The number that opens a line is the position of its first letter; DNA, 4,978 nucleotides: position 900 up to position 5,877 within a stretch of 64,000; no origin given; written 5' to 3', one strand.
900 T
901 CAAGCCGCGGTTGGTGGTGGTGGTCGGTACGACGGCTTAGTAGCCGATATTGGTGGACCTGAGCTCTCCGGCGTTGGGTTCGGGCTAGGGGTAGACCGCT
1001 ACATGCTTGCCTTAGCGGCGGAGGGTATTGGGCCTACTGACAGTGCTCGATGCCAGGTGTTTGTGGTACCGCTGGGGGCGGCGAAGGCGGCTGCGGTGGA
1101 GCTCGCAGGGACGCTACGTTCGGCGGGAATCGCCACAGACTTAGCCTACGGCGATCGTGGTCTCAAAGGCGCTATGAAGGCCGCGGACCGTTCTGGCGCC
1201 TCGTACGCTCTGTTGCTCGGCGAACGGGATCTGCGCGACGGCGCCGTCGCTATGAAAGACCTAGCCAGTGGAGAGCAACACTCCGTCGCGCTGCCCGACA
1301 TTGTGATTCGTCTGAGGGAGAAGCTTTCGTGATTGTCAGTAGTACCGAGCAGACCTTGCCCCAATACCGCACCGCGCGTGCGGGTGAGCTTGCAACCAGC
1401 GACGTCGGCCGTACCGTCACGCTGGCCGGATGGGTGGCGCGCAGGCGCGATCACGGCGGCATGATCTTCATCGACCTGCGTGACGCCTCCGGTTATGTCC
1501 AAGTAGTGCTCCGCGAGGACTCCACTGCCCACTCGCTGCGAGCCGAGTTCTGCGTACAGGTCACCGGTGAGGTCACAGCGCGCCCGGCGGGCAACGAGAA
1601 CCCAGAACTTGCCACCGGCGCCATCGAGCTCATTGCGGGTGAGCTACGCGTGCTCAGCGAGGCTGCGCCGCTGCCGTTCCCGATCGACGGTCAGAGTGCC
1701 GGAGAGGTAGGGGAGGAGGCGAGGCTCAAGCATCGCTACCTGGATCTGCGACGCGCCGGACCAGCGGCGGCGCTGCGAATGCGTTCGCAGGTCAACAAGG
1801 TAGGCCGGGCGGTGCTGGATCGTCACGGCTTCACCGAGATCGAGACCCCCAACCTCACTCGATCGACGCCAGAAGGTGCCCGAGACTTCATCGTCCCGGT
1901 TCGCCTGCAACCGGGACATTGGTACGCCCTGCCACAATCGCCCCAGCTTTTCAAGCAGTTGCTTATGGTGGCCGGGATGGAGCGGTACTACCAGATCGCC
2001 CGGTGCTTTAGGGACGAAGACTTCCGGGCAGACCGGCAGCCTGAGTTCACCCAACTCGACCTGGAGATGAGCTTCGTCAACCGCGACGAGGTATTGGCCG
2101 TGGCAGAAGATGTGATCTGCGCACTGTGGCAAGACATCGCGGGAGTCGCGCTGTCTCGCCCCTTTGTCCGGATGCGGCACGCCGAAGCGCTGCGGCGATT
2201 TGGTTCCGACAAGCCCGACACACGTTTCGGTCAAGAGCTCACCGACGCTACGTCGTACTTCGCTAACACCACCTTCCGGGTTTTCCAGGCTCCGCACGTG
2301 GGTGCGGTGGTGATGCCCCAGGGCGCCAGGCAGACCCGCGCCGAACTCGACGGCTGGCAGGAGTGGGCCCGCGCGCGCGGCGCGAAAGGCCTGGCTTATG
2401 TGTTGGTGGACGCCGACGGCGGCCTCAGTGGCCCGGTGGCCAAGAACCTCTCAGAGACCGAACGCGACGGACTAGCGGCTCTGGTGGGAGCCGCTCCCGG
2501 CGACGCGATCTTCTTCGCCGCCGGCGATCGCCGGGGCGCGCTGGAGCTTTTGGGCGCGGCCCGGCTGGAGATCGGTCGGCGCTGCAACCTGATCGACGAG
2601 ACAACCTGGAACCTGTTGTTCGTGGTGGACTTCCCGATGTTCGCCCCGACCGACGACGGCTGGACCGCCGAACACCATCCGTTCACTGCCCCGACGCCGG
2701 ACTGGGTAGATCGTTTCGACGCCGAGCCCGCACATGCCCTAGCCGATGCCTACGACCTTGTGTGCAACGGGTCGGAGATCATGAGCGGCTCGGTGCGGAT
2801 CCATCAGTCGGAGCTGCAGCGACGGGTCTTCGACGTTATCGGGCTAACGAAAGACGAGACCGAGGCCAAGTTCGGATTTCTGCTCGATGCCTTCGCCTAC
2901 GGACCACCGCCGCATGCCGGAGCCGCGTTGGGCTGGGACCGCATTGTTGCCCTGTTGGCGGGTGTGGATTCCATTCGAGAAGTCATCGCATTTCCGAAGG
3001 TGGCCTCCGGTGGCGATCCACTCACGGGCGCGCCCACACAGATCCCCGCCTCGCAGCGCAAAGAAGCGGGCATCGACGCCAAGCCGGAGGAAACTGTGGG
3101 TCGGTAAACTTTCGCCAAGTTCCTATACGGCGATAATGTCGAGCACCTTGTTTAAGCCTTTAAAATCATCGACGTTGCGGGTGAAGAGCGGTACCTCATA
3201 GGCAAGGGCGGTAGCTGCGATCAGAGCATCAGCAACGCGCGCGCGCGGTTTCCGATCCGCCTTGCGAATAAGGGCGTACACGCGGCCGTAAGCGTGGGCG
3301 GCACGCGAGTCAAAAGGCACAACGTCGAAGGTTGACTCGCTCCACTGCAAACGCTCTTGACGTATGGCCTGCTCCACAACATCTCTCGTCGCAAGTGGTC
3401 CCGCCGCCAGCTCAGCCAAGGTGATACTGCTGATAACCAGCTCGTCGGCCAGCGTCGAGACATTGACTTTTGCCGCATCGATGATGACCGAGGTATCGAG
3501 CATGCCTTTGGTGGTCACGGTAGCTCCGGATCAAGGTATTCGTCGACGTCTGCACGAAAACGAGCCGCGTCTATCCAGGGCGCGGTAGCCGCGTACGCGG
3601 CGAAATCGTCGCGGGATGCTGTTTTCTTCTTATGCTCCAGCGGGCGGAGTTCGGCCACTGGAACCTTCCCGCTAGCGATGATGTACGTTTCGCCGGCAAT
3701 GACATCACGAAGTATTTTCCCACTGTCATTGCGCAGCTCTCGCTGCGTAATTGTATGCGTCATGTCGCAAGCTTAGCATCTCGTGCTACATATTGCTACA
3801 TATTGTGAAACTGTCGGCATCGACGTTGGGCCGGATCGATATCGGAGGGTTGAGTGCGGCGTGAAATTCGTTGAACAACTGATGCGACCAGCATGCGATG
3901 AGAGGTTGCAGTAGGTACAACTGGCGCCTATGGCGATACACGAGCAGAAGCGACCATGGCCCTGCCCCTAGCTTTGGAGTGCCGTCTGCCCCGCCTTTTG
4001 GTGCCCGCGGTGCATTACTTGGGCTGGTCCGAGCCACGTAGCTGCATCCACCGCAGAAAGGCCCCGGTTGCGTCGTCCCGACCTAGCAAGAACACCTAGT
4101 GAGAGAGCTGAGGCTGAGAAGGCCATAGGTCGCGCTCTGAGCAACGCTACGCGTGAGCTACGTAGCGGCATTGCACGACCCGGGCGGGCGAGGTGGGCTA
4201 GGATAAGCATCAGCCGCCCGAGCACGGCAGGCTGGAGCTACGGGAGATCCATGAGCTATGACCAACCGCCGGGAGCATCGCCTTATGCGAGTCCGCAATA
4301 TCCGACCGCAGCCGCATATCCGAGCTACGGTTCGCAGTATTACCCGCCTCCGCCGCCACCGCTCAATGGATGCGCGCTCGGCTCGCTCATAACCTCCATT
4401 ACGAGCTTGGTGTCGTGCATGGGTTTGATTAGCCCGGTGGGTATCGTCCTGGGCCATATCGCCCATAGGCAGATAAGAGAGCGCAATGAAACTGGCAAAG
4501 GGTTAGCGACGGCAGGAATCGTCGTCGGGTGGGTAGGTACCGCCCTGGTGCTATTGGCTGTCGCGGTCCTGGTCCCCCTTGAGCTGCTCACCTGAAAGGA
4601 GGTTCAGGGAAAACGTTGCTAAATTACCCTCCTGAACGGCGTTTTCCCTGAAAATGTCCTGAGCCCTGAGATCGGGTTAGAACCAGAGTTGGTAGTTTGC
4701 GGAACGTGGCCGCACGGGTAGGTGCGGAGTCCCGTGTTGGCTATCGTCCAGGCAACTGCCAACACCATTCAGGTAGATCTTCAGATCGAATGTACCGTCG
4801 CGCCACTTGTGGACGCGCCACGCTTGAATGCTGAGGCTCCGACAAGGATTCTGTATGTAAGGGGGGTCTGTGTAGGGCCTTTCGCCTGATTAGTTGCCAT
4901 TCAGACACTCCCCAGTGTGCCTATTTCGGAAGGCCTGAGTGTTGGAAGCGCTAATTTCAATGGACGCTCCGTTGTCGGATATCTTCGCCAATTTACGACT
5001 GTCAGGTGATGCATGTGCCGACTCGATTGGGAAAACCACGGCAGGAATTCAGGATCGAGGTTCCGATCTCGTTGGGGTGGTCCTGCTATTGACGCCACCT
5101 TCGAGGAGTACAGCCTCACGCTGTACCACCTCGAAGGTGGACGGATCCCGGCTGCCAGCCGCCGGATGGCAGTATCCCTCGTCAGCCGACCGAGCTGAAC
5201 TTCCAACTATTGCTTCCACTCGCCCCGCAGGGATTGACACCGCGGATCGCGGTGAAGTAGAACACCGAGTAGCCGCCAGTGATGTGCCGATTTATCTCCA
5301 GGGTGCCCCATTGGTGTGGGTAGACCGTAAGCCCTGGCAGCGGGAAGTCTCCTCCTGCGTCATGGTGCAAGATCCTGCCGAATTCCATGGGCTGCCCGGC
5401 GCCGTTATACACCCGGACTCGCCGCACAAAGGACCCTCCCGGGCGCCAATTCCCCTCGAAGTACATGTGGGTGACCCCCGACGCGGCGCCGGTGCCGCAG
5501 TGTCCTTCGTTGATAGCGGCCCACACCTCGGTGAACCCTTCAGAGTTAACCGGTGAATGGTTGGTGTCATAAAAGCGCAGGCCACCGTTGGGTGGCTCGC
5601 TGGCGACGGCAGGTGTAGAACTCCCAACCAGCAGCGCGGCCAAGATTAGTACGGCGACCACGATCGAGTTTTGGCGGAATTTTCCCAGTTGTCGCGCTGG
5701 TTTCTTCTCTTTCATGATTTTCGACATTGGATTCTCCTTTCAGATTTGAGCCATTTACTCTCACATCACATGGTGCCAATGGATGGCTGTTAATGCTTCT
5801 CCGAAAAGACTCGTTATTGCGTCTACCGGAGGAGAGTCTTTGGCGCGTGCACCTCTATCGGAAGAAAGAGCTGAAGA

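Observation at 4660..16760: Array of duplicated and decaying secreted glycan-enzyme plus lectin cassettes next to a two-component system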

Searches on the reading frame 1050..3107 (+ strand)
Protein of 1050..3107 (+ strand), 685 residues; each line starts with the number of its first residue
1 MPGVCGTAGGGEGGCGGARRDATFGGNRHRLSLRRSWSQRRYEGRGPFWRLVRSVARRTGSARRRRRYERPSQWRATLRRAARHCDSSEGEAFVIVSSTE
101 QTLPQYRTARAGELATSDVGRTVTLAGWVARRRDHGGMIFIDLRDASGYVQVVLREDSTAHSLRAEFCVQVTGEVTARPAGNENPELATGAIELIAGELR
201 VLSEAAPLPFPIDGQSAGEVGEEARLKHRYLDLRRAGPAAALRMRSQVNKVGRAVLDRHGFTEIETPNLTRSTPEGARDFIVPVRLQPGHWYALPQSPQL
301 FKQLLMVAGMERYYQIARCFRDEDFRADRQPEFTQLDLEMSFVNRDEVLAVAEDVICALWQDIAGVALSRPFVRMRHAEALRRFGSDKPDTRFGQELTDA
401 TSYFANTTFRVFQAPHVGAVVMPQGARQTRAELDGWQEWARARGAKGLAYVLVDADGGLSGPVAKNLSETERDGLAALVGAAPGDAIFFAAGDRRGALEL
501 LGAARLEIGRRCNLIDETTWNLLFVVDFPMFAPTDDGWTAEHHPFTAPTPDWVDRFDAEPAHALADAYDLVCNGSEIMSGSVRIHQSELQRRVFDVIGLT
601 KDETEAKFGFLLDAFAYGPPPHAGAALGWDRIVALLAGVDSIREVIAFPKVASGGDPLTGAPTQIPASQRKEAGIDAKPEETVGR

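Call 14: search_protein_families(library=pfam, proteins=[window:1050-3107:+], max_evalue=0.001)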
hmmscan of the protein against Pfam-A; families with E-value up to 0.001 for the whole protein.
window:1050-3107:+ (685 aa): 3 families
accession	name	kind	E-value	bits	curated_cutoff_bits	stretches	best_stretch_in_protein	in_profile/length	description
PF00152.25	tRNA-synt_2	-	4e-114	381.3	25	1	222-651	2-307/308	tRNA synthetases class II (D, K and N)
PF01336.31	tRNA_anti-codon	-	8.2e-17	61.3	27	1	123-202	1-75/75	OB-fold nucleic acid binding domain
PF02938.19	GAD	-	2.6e-14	53.6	23.4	1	416-499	10-93/95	GAD domain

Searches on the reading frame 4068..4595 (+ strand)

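Call 5: search_protein_families(library=pfam, proteins=[window:4068-4595:+], max_evalue=0.01)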
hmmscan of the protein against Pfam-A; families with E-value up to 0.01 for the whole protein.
window:4068-4595:+ (175 aa): 1 family
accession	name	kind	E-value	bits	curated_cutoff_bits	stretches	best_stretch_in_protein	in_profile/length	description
PF13828.11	DUF4190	-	2.9e-22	78.6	35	1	103-164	2-62/62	Domain of unknown function (DUF4190)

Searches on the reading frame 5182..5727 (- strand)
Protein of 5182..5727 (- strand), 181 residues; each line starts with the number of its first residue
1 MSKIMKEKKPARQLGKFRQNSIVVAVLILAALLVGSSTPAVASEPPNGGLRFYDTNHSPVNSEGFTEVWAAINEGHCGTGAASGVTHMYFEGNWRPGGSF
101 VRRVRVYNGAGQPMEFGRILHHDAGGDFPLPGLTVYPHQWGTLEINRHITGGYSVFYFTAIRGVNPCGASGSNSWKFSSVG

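Call 5: search_protein_families(library=pfam, proteins=[window:5182-5727:-], max_evalue=0.01)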
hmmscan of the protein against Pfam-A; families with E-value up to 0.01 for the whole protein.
window:5182-5727:- (181 aa): 0 families

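Call 6: search_protein_families(library=ncbifam, proteins=[window:5182-5727:-], max_evalue=0.01)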
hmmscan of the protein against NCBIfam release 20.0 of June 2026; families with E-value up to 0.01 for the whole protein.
window:5182-5727:- (181 aa): 0 families

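Call 29: search_protein_representatives(protein=window:5182-5727:-)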
Query: 181 residues. Proteins with E-value up to 0.001 (for the whole library): 5; up to 1e-10: 4; up to 1e-30: 1. The best 5 are listed.
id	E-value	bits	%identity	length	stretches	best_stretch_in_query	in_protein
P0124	4.1e-121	418.1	100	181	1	1-181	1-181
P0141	2.2e-15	73.2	37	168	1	22-176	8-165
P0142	2.4e-14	69.9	33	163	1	29-177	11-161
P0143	7.9e-11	58.4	31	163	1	45-176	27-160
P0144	8.8e-05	38.6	28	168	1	23-177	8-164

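Call 69: search_protein_families(library=pfam, proteins=[P0137, P0140], max_evalue=0.001)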
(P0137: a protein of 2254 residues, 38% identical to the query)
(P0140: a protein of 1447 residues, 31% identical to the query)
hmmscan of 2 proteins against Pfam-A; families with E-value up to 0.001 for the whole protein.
P0137 (2254 aa): 4 families
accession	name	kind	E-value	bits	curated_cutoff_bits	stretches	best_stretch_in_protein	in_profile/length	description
PF05593.20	RHS_repeat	-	3.5e-52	174.3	22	8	1686-1720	1-35/38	RHS Repeat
PF20148.4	DUF6531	-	3.8e-15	56.4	24.1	1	1013-1097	1-74/74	Domain of unknown function (DUF6531)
PF25275.1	Golvesin_C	-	2.5e-13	50.7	31.6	1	875-975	34-131/132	Golvesin C-terminal domain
PF01464.25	SLT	-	1.8e-05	24.7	21.3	1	505-637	11-100/117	Transglycosylase SLT domain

P0140 (1447 aa): 1 family
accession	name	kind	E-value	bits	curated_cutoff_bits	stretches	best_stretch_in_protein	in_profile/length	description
PF25275.1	Golvesin_C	-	2.4e-11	44.3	31.6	1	937-1020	50-130/132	Golvesin C-terminal domain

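Call 71: find_encoding_contigs(protein=P0141, flank=8000, max_places=2)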
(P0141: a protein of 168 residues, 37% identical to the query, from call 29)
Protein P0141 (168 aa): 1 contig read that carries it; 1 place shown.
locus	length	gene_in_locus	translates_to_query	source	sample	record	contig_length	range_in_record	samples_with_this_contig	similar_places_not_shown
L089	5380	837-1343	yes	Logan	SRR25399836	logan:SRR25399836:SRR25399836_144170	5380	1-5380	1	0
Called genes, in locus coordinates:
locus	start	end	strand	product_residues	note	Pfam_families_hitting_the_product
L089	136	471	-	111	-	-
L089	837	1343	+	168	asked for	-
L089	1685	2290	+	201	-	PF12146:Hydrolase_4 (faint), PF20408:Abhydrolase_11 (weak)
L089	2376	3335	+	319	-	-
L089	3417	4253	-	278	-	PF03328:HpcH_HpaI, PF15617:C-C_Bond_Lyase (faint)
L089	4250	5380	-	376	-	?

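Call 83: search_protein_families(library=pfam, proteins=[window:5182-5727:-, P0141, P0142], max_evalue=5)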
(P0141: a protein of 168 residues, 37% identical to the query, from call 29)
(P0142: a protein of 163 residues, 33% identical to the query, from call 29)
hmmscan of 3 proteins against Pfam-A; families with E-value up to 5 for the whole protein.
window:5182-5727:- (181 aa): 0 families

P0141 (168 aa): 0 families

P0142 (163 aa): 0 families

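Call 84: search_protein_families(library=padloc, proteins=[P0121, P0122, P0123, P0124], max_evalue=0.01)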
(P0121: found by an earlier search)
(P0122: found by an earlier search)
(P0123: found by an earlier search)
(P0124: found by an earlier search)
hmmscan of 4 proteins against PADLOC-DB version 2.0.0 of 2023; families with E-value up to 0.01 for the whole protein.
P0121 (1397 aa): 0 families

P0122 (183 aa): 0 families

P0123 (192 aa): 0 families

P0124 (181 aa): 0 families
